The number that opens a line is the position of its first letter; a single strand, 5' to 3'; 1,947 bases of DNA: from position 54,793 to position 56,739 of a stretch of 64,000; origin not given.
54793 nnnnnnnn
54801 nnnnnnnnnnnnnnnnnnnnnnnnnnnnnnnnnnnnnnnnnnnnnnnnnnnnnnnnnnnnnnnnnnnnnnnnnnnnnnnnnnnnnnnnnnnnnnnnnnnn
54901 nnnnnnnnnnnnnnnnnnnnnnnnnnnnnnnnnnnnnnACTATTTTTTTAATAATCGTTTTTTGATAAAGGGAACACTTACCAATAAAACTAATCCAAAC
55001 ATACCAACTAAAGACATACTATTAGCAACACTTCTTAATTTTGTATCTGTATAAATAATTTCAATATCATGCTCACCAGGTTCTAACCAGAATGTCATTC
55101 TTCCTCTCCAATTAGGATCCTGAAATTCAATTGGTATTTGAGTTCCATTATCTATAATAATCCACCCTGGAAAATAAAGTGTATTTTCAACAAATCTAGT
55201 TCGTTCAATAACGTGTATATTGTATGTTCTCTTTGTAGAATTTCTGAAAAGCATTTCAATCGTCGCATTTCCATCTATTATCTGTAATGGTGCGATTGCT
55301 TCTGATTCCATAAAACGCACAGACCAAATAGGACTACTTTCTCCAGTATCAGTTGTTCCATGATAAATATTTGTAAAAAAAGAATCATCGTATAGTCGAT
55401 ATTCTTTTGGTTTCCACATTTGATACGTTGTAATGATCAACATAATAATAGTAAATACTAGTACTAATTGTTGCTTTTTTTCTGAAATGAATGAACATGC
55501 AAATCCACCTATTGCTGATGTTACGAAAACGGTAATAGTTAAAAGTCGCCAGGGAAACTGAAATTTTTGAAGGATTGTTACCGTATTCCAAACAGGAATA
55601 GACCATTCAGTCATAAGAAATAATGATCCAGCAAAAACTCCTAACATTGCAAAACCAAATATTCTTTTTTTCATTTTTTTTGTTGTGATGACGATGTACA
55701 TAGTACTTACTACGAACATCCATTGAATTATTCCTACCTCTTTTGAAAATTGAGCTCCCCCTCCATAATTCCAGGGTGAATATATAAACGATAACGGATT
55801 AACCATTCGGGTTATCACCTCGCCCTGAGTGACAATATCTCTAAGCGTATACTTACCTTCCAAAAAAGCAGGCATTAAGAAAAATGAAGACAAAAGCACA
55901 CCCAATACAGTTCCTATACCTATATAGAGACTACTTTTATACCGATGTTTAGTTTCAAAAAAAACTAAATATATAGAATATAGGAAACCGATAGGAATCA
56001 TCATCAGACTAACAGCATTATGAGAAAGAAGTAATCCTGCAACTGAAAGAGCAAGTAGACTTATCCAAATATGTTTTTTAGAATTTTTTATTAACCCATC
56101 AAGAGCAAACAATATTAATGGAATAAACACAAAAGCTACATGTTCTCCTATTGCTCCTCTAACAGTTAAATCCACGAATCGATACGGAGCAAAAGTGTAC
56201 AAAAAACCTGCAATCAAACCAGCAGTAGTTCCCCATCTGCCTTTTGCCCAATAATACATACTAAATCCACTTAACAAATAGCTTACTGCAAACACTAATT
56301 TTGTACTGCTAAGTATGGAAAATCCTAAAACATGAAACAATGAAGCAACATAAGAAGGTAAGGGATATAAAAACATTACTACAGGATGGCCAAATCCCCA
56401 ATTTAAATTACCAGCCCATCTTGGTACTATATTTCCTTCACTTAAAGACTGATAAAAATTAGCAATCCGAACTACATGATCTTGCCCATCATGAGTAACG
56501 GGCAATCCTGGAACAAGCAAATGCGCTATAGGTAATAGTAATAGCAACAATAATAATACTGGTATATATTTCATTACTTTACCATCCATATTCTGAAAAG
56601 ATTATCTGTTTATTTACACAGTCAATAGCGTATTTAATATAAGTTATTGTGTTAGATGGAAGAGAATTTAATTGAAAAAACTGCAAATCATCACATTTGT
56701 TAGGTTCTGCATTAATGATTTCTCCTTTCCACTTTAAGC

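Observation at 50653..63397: Three paralogous GT-C-like proteins with a conserved 'P-T/S-HDG-x2-H/Q-x2-R...PRW(A/S)G-LN-GYG-P' loop and a C-terminal 'YFPGW...QDxNWRG' beta-module plus TM anchor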

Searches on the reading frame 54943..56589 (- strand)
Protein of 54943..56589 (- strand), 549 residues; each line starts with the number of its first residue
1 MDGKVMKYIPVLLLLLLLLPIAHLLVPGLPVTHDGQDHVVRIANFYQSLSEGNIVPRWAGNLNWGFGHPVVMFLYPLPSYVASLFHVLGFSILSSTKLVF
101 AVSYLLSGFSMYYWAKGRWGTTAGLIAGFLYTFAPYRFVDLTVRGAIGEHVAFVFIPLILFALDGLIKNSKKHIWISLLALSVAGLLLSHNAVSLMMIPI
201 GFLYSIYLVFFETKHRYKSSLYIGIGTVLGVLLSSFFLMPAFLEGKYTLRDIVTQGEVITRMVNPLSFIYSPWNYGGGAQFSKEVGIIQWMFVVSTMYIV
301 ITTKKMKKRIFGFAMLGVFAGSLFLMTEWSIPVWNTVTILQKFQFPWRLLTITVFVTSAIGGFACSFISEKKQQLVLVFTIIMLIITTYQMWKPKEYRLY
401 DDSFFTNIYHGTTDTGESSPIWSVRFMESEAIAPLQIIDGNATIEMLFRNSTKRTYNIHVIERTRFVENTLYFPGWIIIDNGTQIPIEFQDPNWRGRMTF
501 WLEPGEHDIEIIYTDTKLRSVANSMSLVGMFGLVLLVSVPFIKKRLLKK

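Call 5: search_protein_families(library=pfam, proteins=[window:54943-56589:-], max_evalue=1)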
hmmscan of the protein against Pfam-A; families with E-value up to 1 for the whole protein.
window:54943-56589:- (549 aa): 2 families
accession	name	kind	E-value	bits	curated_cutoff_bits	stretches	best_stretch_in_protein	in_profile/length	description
PF09586.16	YfhO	-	4.2e-08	32.5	28.5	1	96-400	92-394/835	Bacterial membrane protein YfhO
PF13231.12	PMT_2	-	0.001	19.7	26.1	1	76-234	4-155/160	Dolichyl-phosphate-mannose-protein mannosyltransferase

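Call 6: search_protein_families(library=ncbifam, proteins=[window:54943-56589:-], max_evalue=1)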
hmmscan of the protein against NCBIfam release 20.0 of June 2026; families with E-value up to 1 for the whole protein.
window:54943-56589:- (549 aa): 0 families

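Call 12: find_homologous_proteins(query=window:54943-56589:-, max_evalue=0.001)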
Query window:54943-56589:- (549 aa): 1753 proteins with E <= 0.001 among 8000 candidates; the best 120 are listed.
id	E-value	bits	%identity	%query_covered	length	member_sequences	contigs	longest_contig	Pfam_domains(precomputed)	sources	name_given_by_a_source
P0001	0.0e+0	1222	100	99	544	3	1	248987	PF10131.16,PF09586.17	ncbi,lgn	-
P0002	0.0e+0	1093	88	99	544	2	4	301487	-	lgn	-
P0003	0.0e+0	1053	82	99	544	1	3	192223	PF10131.16,PF09586.17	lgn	-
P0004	1.3e-225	768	64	95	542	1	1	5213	PF10131.16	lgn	-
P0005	5.1e-200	684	56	96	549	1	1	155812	PF10131.16,PF09586.17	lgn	-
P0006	6.7e-199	680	56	92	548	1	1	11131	PF10131.16,PF09586.17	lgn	-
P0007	2.5e-191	655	56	98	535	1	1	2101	PF10131.16,PF09586.17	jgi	jgi:hypothetical protein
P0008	3.6e-190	651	53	95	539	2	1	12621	PF10131.16,PF09586.17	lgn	-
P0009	4.0e-190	651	54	95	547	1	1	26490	PF10131.16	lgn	-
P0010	7.5e-188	644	55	95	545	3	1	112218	PF10131.16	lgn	-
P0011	7.5e-186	637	53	98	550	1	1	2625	-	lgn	-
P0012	8.9e-186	637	56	93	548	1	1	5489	-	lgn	-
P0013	1.4e-185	636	55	98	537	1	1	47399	PF10131.16,PF09586.17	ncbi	-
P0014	1.5e-185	636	53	95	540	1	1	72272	PF10131.16,PF09586.17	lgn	-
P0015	2.2e-185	635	54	93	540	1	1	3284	PF09586.17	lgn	-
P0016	4.1e-185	635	54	96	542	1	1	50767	PF10131.16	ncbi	-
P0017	6.7e-185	634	53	99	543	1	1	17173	PF09586.17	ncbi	-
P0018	9.8e-185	633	52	97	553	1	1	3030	PF10131.16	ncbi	-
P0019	2.0e-184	632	53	98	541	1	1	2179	PF09586.17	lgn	-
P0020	9.6e-184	630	54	96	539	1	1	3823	PF10131.16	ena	-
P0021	2.7e-183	629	55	97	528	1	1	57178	PF09586.17,PF13231.13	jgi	jgi:hypothetical protein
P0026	3.4e-182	625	54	92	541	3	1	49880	PF10131.16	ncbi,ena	-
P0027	4.2e-182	625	53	96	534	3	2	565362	PF10131.16,PF02516.21,PF09586.17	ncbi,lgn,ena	-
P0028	5.2e-182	624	53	98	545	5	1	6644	PF10131.16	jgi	-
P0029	7.0e-182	624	52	99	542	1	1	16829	PF10131.16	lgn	-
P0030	1.1e-181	623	53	97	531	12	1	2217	PF10131.16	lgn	-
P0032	1.6e-180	619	53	96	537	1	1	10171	PF10131.16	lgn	-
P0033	1.8e-180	619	52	97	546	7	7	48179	PF10131.16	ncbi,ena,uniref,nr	ncbi:MAG: hypothetical protein UU42_C0010G0004 [Candidatus Woesebacteria bacterium GW2011_GWA1_41_13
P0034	3.1e-180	618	52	95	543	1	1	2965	PF10131.16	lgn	-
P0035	4.2e-180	618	54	93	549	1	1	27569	PF10131.16,PF09586.17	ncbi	-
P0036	4.2e-180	618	52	99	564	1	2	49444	PF10131.16,PF09586.17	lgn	-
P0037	8.1e-180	617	54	95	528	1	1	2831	PF10131.16,PF09586.17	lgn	-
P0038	1.9e-179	616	53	95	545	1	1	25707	PF10131.16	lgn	-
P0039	2.5e-179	615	53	96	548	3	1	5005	PF10131.16,PF09586.17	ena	-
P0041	4.4e-179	615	53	97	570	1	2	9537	PF10131.16,PF09586.17,PF13231.13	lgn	-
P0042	2.8e-178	612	54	92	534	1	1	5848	PF10131.16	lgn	-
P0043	5.1e-178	611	52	98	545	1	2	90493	PF10131.16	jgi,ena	-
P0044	8.7e-178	610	54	98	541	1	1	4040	PF10131.16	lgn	-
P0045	1.4e-177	610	53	98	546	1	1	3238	PF10131.16,PF02516.21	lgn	-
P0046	2.8e-177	609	53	97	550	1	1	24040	PF10131.16,PF13231.13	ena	-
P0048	1.3e-176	607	55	95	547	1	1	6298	PF10131.16,PF13231.13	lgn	-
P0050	1.7e-176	606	53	93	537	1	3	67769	PF10131.16,PF09586.17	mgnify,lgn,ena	mgnify:CR=1 FL=1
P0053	3.6e-176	605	52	95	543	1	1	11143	PF10131.16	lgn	-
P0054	5.3e-176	604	52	97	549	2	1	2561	PF10131.16,PF09586.17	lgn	-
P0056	9.6e-176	604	52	95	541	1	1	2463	PF10131.16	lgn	-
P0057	1.1e-175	603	52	95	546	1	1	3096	PF09586.17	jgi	-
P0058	1.5e-175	603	53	95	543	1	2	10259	PF09586.17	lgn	-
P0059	1.8e-175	603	53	99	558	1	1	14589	PF10131.16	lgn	-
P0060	3.6e-175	602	52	98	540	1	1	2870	PF10131.16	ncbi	-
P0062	4.3e-175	601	53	92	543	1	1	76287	PF09586.17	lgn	-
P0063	7.0e-175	601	52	95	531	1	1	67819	PF10131.16,PF09586.17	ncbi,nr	ncbi:hypothetical protein HY948_04850 [Candidatus Gottesmanbacteria bacterium]|nr:hypothetical prote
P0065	1.1e-174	600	51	98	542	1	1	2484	PF10131.16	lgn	-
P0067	2.4e-174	599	51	98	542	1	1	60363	PF10131.16,PF09586.17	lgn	-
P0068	3.8e-174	598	51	99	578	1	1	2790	PF10131.16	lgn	-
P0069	4.8e-174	598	51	97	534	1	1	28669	PF10131.16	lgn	-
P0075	3.4e-173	595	56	90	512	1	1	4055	PF09586.17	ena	-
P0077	4.2e-173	595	52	94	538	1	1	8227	PF10131.16,PF09586.17,PF13231.13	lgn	-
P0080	5.3e-173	595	50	95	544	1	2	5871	PF10131.16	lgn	-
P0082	5.6e-173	594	53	98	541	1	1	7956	PF10131.16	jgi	jgi:hypothetical protein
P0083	6.2e-173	594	51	96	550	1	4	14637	PF10131.16,PF13231.13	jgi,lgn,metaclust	metaclust:\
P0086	7.1e-173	594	52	97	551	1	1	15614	PF10131.16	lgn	-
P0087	9.2e-173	594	52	98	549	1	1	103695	PF10131.16,PF13231.13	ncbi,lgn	-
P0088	1.0e-172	594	53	96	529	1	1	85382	PF10131.16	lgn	-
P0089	1.1e-172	593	52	97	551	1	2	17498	PF10131.16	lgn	-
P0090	1.2e-172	593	51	97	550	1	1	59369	PF10131.16,PF09586.17,PF13231.13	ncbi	ncbi:MAG: 6-pyruvoyl-tetrahydropterin synthase-related protein [Candidatus Gottesmanbacteria bacteri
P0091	1.3e-172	593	52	91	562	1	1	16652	PF09586.17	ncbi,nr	ncbi:hypothetical protein HY949_02965 [Candidatus Gottesmanbacteria bacterium]|nr:hypothetical prote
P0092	1.5e-172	593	53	92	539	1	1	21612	PF09586.17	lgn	-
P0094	2.2e-172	592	51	95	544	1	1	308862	PF10131.16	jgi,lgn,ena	-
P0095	3.5e-172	592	50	97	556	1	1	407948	PF10131.16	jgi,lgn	jgi:uncharacterized membrane protein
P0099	8.0e-172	591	53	96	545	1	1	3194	PF10131.16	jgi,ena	-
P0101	1.3e-171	590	51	97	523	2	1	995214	PF10131.16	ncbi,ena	-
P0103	1.7e-171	590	51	97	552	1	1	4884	PF10131.16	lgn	-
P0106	2.6e-171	589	50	99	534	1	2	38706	PF10131.16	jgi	jgi:uncharacterized membrane protein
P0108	3.8e-171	588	50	99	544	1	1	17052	PF10131.16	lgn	-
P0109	4.9e-171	588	49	98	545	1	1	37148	PF10131.16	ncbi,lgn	ncbi:MAG: 6-pyruvoyl-tetrahydropterin synthase-related protein [Candidatus Levyibacteriota bacterium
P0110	6.8e-171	588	51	97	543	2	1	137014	PF10131.16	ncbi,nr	ncbi:hypothetical protein KJ618_02500 [Patescibacteria group bacterium]|nr:hypothetical protein [Pat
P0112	1.6e-170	586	51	91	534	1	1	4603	PF10131.16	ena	-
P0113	1.8e-170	586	51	96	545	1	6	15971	PF09586.17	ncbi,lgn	-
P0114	2.4e-170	586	50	94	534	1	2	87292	PF10131.16,PF09586.17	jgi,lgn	jgi:uncharacterized membrane protein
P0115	2.9e-170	585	53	95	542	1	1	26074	PF10131.16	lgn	-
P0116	3.0e-170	585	53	94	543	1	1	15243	PF10131.16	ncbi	-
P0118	3.7e-170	585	52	97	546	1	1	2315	PF10131.16,PF13231.13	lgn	-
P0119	3.9e-170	585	51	98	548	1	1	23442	PF10131.16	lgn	-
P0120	3.9e-170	585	51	95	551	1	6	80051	PF10131.16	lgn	-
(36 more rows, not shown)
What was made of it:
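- On PTPS_related (Pfam PF10131): Most public orthologs carry the precomputed PF10131 tag (call 12).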

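Call 27: search_protein_families(library=pfam, alignment_id=A2, max_evalue=0.001)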
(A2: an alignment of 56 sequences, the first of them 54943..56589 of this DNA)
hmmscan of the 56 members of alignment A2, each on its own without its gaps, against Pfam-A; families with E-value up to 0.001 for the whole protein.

A. member 1, window:54943-56589:- (549 aa): 1 family
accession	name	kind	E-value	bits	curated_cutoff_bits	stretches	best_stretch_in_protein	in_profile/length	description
PF09586.16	YfhO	-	4.2e-08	32.5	28.5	1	96-400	92-394/835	Bacterial membrane protein YfhO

B. families by the number of members that match (of 56 scanned): 4 families
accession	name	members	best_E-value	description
PF10131.15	PTPS_related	30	3.8e-16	6-pyruvoyl-tetrahydropterin synthase related domain; membrane protein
PF09586.16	YfhO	22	1.2e-11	Bacterial membrane protein YfhO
PF13231.12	PMT_2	5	2.4e-06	Dolichyl-phosphate-mannose-protein mannosyltransferase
PF02516.20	STT3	2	1.4e-05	Oligosaccharyl transferase STT3, N-terminal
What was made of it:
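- On YfhO (Pfam PF09586): 22 of 56 orthologs hit at E<1e-3 (call 27).
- On PTPS_related (Pfam PF10131): However, 30 of 56 orthologs hit at E<1e-3 with a best E of 3.8e-16 (call 27).
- Closest known: PTPS_related. Same: This is the most frequent label on orthologs: 30 of 56 in call 27, and most of the precomputed tags in call 12.
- Two of 56 family members hit the Pfam STT3 model weakly (call 27).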

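Call 28: predict_structure(alignment_id=A2)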
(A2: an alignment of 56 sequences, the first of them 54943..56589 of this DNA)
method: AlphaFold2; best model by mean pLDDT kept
length: 549 residues; sequences in the alignment: 56
mean_pLDDT: 91.9   pTM: 0.92
mean pLDDT of the five models: 91.9, 91.7, 91.2, 91.0, 90.2
residues with pLDDT >= 90: 437; 70-90: 77; 50-70: 25; < 50: 10
segments of 3 or more residues with pLDDT < 50: 415-420
pLDDT, mean of each block of 10 residues (from residue 1): 67 97 96 92 95 93 88 86 98 97 98 97 98 97 94 98 96 97 97 92 98 97 98 95 66 66 94 83 95 98 97 98 97 89 86 98 97 97 97 95 90 51 65 95 97 97 97 93 93 88 98 94 97 95 87
secondary structure, 60 per line:
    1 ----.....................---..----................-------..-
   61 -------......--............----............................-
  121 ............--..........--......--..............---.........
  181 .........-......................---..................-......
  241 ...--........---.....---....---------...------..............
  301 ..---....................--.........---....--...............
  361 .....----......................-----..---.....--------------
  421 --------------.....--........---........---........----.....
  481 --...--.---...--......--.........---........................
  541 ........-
elements in order: H5-25 H35-50 H70-73 H76-87 H92-119 H121-132 H135-144 H147-152 H155-168 H172-189 H191-212 H216-233 H235-243 H246-253 H257-261 H265-268 H287-302 H306-325 H328-336 H340-343 H346-365 H370-391 H402-406 E435-439 E442-449 E453-460 E464-471 E476-480 E483-485 E497-502 E505-513 H517-548
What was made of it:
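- On GT-C superfamily, class GT-C(A): It lies directly N-terminal to helix 35-50, which follows TM1 (call 28).
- On STT3/AglB/PglB oligosaccharyltransferases (GT66): The extracellular domain is only about 125 aa (call 28).
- The AF2 model has pLDDT 91.9 (call 28). It immediately precedes helix 35-50, which follows TM1 (call 28). The extracellular part is only about 125 residues, not the large peptide-binding domain of oligosaccharyltransferases (call 28).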

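Call 31: fold_search(model_id=the predicted structure, library=pdb)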
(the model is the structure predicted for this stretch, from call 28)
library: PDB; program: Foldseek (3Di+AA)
matches with E <= 10: 512; with E <= 0.001: 13
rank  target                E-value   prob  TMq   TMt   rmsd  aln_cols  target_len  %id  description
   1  6wby                  7.6e-06  1.00  0.45  0.22   6.7       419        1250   14  Single-Particle Cryo-EM Structure of Arabinofuranosyltransferase AftD from Mycobacteria, Mutant R1389S Class 2 (released 2020-05-13)
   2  6wbx                  4.9e-05  1.00  0.45  0.21   7.3       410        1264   15  Single-Particle Cryo-EM Structure of Arabinofuranosyltransferase AftD from Mycobacteria, Mutant R1389S Class 1 (released 2020-05-13)
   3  6w98_A                4.9e-05  1.00  0.43  0.20   7.4       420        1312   13  Single-Particle Cryo-EM Structure of Arabinofuranosyltransferase AftD from Mycobacteria (released 2020-05-13)
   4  8pn9_A                5.3e-05  1.00  0.42  0.36  10.4       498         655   13  Structure of human oligosaccharyltransferase OST-A complex bound to NGI-1 (released 2024-05-08)
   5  3wak                  1.4e-04  1.00  0.44  0.29  12.8       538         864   10  Crystal structure of the Archaeoglobus fulgidus oligosaccharyltransferase (O29867_ARCFU) in the apo form (released 2013-10-30)
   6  6ezn_F                2.0e-04  1.00  0.40  0.35  10.7       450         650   13  Cryo-EM structure of the yeast oligosaccharyltransferase (OST) complex (released 2018-01-17)
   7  3waj                  2.0e-04  1.00  0.38  0.28  14.7       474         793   12  Crystal structure of the Archaeoglobus fulgidus oligosaccharyltransferase (O29867_ARCFU) complex with Zn and sulfate (released 2013-10-30)
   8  7e9s_A                2.5e-04  1.00  0.40  0.27  11.8       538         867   11  Archaeal oligosaccharyltransferase AglB from Archaeoglobus fulgidus in complex with an inhibitory peptide and a dolich (released 2021-09-08)
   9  5f15                  2.8e-04  1.00  0.30  0.31  18.3       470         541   11  Crystal Structure of ArnT from Cupriavidus metallidurans bound to Undecaprenyl phosphate (released 2016-02-17)
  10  6c26_A                3.9e-04  1.00  0.42  0.36  13.7       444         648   14  The Cryo-EM structure of a eukaryotic oligosaccharyl transferase complex (released 2018-01-31)
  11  8age_A                4.1e-04  1.00  0.43  0.38  11.6       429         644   13  Structure of yeast oligosaccharylransferase complex with acceptor peptide bound (released 2022-12-07)
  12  5gmy_A                6.6e-04  1.00  0.39  0.27  13.7       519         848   10  Crystal structure of the Archaeoglobus fulgidus oligosaccharyltransferase (O29867_ARCFU) tethered with an acceptor pep (released 2017-02-01)
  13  5ezm                  8.5e-04  1.00  0.28  0.28  19.0       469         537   11  Crystal Structure of ArnT from Cupriavidus metallidurans in the apo state (released 2016-02-17)
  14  7oci_F                1.1e-03  1.00  0.41  0.36  10.6       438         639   13  Cryo-EM structure of yeast Ost6p containing oligosaccharyltransferase complex (released 2022-02-16)
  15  8agc_A                1.4e-03  1.00  0.46  0.37  12.0       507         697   11  Structure of yeast oligosaccharylransferase complex with lipid-linked oligosaccharide and non-acceptor peptide bound (released 2022-12-07)
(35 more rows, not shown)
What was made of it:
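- On GT-C superfamily, class GT-C(A): The top 20 Foldseek PDB hits are all GT-C enzymes at probability 0.99-1.0, with AftD at E 7.6e-6 (call 31).
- On 6-pyruvoyl-tetrahydropterin synthase (true PTPS): The proteins are about 545-aa polytopic membrane proteins with a GT-C fold (calls 28, 31).
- Foldseek top hits are all GT-C enzymes at probability 1.0: AftD E 7.6e-6, then STT3, AglB, ArnT, AftA, ALG12, AftB, DPY19 and PMT (call 31). Foldseek scores for STT3 and AglB (E 5e-5 to 2e-4) are close to those for AftD (call 31). These are polytopic membrane proteins with a GT-C fold (calls 28, 31).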

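Call 38: find_related_loci(query=A2, collection=genome_contigs, flank=10000)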
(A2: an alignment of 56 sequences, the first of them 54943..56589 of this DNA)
Query A2 (549 aa) in genome_contigs; peptide patterns used: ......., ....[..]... (x = any residue, [..] = any of these).
279 stretches matched a pattern; 197 encode a relative of the query (tblastn E <= 1e-3); the best 80 are kept; 80 distinct loci.
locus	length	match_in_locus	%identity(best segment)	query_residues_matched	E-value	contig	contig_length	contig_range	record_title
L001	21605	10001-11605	55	4-543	0e+0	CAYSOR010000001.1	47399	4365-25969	MAG TPA_asm: uncultured Gammaproteobacteria bacterium isolate binchicken_co266_188 genome assembly, contig: NODE_1458_le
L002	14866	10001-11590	53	4-535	0e+0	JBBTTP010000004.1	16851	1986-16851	MAG: Patescibacteria group bacterium isolate H52-bin037_1 H52_bin037_1_000000000004, whole genome shotgun sequence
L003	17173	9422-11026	53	3-537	0e+0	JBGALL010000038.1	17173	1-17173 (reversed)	MAG: Candidatus Woesebacteria bacterium isolate MAG_MBR_H10.109 MBRH10-109_opera_contig_11300, whole genome shotgun sequ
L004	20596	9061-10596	54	20-531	0e+0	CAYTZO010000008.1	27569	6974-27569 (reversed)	MAG TPA_asm: uncultured Gammaproteobacteria bacterium isolate SRP093762_co1_179 genome assembly, contig: NODE_1041_lengt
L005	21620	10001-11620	50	13-549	1e-178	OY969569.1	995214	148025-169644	MAG: Candidatus Gottesmanbacteria bacterium isolate MFD03899.bin.c.1 genome assembly, chromosome: 1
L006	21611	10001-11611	51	12-549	8e-179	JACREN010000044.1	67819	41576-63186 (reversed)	MAG: Candidatus Gottesmanbacteria bacterium isolate NC_groundwater_1700_Pr3_B-0.1um_46_16 SR-2_scaffold_141_3391866, who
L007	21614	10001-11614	52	13-546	8e-177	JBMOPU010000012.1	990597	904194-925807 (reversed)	MAG: Patescibacteria group bacterium isolate Betzabe_MAG136 MAG136_14, whole genome shotgun sequence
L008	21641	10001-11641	50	12-545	8e-176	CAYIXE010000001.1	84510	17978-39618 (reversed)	MAG TPA_asm: uncultured Gammaproteobacteria bacterium isolate ERP119705_co7_214 genome assembly, contig: NODE_134_length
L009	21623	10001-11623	51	4-545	4e-175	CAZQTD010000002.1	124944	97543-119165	MAG TPA_asm: uncultured Gammaproteobacteria bacterium isolate binchicken_co58_20 genome assembly, contig: NODE_114_lengt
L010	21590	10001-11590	51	11-545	2e-174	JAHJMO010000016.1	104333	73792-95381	MAG: Patescibacteria group bacterium isolate Old_saline.mb.45 Old_saline.mb.45_k141_431564, whole genome shotgun sequenc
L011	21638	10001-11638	51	7-548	1e-174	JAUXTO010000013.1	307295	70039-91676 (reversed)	MAG: Candidatus Gottesmanbacteria bacterium isolate C13_maxbin.100 C13_k141_57608, whole genome shotgun sequence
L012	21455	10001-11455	56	12-527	2e-173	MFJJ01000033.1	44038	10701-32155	MAG: Candidatus Gottesmanbacteria bacterium RIFCSPHIGHO2_01_FULL_46_14 rifcsphigho2_01_scaffold_3358, whole genome shotg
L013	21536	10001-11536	52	13-526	4e-172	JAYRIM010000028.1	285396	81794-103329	MAG: Candidatus Levyibacteriota bacterium isolate SZ_szas25bin.53 k141_1536689, whole genome shotgun sequence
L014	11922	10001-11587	50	4-536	1e-170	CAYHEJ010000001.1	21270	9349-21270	MAG TPA_asm: uncultured Gammaproteobacteria bacterium isolate ERP119705_co10_156 genome assembly, contig: NODE_2077_leng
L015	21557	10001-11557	53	20-536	4e-170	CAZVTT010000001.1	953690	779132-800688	MAG TPA_asm: uncultured Gammaproteobacteria bacterium isolate SRP292972_co1_32 genome assembly, contig: NODE_3_length_95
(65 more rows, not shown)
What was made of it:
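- Tried and rejected: The taxonomic placement rests on the nearest relatives (calls 12, 38).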
